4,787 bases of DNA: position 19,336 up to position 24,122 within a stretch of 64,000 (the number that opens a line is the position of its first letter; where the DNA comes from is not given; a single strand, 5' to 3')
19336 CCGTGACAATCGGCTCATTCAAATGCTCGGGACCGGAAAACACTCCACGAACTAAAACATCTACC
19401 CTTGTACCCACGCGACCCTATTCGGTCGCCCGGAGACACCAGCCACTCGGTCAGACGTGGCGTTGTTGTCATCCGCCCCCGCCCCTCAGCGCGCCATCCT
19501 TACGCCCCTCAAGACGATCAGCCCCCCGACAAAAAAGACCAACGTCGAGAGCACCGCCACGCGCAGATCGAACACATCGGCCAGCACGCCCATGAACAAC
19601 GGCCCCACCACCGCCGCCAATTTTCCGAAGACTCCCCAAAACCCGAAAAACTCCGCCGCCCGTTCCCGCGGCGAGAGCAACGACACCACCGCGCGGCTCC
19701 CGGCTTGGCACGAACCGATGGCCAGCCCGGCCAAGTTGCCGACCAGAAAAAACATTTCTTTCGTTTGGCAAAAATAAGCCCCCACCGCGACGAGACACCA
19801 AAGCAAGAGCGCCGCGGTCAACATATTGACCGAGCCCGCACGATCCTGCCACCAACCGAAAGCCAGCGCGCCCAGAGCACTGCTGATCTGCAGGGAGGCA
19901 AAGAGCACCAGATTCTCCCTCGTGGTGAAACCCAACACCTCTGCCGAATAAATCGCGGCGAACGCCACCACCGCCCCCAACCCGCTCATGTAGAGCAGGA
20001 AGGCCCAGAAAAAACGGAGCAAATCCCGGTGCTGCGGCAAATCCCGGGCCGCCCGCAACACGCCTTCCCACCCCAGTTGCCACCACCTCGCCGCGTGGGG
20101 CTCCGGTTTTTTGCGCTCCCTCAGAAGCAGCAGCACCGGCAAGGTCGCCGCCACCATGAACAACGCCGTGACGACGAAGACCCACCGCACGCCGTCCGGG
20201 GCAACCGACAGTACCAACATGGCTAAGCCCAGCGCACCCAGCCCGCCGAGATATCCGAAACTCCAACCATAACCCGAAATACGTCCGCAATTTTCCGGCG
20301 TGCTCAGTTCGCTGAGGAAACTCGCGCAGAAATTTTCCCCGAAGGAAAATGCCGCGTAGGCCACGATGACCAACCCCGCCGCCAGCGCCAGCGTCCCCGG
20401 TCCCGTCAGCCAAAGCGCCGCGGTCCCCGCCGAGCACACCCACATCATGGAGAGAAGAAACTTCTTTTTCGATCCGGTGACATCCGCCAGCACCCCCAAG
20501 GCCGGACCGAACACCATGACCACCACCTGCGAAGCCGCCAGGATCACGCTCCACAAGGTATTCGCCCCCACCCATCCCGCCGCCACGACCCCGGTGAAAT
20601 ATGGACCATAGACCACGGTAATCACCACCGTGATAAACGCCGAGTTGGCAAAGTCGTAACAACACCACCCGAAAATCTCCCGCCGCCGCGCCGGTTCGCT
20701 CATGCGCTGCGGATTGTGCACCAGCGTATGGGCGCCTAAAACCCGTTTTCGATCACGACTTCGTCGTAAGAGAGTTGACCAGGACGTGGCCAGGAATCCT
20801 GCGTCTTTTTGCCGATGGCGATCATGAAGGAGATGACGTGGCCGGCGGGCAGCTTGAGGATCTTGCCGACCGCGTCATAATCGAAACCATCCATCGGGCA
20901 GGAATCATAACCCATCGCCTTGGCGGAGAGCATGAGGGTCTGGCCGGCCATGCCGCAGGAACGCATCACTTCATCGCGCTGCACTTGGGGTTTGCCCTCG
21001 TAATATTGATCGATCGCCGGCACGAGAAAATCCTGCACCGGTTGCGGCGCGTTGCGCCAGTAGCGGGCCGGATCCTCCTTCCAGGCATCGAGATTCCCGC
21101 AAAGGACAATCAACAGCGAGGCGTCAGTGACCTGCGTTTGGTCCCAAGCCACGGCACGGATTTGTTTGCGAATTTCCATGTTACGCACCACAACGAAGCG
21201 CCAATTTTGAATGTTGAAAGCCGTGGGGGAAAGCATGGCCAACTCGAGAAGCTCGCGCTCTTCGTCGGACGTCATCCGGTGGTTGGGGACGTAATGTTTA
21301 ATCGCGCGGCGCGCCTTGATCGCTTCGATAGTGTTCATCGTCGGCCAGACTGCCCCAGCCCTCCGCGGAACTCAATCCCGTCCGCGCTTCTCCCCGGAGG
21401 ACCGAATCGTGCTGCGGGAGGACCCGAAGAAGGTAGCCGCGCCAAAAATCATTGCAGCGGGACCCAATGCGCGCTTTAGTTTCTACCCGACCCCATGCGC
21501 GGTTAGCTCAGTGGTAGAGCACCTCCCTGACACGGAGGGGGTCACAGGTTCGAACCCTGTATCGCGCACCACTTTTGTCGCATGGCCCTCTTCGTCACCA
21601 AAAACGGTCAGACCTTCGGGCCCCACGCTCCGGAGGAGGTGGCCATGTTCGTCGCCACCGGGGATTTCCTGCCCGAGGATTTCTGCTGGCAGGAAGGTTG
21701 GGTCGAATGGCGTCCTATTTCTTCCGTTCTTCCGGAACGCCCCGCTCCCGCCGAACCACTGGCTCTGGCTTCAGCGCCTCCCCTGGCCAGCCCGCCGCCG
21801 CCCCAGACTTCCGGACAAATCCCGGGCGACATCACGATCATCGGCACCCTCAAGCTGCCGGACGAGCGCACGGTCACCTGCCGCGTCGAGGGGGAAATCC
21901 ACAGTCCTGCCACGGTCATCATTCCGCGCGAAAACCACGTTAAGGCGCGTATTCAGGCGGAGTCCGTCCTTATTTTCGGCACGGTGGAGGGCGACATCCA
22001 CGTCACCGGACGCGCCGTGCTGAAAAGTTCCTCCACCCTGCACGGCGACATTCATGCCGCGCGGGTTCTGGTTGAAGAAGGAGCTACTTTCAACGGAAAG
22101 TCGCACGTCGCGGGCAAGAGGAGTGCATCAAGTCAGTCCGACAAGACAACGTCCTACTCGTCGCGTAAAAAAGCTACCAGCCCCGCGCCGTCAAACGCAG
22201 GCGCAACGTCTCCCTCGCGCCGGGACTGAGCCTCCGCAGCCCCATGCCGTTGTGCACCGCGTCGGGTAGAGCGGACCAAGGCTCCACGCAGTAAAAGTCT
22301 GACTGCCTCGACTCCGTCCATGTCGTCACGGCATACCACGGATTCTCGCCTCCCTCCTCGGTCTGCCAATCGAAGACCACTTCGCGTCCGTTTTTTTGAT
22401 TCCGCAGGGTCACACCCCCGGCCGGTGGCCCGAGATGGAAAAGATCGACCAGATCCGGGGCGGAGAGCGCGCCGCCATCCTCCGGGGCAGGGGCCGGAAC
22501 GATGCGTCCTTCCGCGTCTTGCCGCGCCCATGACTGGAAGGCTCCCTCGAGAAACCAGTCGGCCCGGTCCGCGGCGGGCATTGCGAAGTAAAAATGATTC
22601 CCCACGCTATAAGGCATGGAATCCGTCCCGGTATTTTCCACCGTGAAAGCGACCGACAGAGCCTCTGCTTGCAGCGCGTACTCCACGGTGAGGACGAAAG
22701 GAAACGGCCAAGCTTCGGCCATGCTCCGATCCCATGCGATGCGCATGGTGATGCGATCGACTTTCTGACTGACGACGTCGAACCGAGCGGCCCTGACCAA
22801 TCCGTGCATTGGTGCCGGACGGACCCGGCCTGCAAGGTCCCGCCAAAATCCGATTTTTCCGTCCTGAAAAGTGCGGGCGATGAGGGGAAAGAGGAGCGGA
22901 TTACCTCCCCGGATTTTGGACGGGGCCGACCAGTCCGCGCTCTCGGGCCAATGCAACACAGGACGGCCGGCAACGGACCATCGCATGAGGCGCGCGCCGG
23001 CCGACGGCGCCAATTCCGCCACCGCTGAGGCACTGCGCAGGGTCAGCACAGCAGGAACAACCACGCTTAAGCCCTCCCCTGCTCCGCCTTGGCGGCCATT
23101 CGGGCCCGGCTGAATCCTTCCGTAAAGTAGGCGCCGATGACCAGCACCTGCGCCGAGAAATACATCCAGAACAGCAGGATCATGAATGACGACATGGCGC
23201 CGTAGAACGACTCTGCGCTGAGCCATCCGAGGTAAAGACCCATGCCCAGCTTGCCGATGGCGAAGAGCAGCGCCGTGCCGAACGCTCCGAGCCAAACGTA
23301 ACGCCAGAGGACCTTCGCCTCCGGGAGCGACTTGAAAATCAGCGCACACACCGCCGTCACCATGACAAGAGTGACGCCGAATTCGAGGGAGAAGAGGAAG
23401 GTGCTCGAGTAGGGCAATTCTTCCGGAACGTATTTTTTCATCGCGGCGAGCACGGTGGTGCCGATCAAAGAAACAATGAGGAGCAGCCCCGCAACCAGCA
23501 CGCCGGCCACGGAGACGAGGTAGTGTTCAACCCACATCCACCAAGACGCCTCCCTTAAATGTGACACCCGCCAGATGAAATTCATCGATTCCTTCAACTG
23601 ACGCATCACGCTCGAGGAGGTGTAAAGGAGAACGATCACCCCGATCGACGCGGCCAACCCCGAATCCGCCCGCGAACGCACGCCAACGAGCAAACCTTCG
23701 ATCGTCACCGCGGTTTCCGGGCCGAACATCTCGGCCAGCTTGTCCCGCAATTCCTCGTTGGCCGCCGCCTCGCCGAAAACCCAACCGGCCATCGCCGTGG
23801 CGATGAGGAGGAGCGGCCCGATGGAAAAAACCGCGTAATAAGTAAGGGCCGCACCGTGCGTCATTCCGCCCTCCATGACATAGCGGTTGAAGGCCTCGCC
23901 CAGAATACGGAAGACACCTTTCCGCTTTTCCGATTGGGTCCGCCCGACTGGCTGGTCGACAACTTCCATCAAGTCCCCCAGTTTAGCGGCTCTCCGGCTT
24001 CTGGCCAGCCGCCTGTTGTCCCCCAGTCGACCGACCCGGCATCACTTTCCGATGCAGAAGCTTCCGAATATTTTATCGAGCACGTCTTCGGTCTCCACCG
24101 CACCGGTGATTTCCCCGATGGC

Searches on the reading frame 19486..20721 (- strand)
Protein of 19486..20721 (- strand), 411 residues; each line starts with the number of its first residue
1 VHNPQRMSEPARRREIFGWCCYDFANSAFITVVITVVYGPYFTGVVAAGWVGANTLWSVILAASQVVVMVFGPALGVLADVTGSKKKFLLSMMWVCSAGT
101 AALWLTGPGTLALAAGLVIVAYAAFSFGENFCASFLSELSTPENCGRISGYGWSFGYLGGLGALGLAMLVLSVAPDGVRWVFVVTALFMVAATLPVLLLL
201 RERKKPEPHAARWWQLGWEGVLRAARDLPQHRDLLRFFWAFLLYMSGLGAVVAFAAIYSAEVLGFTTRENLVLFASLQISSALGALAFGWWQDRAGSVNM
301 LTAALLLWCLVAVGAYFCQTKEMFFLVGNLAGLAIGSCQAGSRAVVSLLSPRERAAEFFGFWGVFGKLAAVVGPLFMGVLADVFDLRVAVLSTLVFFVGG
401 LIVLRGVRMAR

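Call 27: search_protein_families(library=pfam, proteins=[window:19486-20721:-], max_evalue=0.001)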
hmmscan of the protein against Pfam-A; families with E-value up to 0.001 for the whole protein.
window:19486-20721:- (411 aa): 5 families
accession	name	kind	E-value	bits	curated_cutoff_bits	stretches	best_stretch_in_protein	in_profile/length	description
PF11700.14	ATG22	-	1.6e-33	116.6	24.1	1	64-410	80-475/482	Vacuole effluxer Atg22 like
PF07690.21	MFS_1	-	6.5e-24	84.9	33.4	2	273-404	37-171/347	Major Facilitator Superfamily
PF13347.12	MFS_2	-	1.2e-13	50.9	27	1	29-387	11-387/427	MFS/sugar transport protein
PF03209.21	PUCC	-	1.3e-06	28.2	21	1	100-389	78-368/401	PUCC protein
PF00083.30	Sugar_tr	-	0.00033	20.1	22.3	1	270-351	48-132/452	Sugar (and other) transporter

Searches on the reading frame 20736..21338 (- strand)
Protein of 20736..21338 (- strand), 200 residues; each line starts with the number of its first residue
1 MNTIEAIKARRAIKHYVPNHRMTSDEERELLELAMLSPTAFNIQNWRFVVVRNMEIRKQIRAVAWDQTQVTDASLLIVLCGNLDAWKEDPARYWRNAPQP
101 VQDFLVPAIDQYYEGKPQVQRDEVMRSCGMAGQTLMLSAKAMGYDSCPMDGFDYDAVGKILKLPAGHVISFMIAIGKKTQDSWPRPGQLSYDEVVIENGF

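Call 27: search_protein_families(library=pfam, proteins=[window:20736-21338:-], max_evalue=0.001)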
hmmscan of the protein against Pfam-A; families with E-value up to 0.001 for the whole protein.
window:20736-21338:- (200 aa): 2 families
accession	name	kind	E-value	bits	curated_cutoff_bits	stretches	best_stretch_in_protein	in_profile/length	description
PF00881.29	Nitroreductase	-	7.2e-33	114.6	23.5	1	7-177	1-167/167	Nitroreductase family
PF14512.11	TM1586_NiRdase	-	2.7e-11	43.9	27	1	12-60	144-193/215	Putative TM nitroreductase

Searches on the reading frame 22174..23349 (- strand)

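Call 27: search_protein_families(library=pfam, proteins=[window:22174-23349:-], max_evalue=0.001)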
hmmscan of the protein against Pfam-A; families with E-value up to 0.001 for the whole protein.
window:22174-23349:- (391 aa): 1 family
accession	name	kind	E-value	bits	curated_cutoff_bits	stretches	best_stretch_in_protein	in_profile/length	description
PF01263.26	Aldose_epim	-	1.2e-15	58.1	27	1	112-269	13-176/299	Aldose 1-epimerase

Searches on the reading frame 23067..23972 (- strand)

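Call 27: search_protein_families(library=pfam, proteins=[window:23067-23972:-], max_evalue=0.001)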
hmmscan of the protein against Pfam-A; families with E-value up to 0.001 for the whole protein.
window:23067-23972:- (301 aa): 1 family
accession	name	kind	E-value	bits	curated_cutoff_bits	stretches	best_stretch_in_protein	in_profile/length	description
PF03631.20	Virul_fac_BrkB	-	6.7e-46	157.5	33.7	1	36-289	5-257/259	Virulence factor BrkB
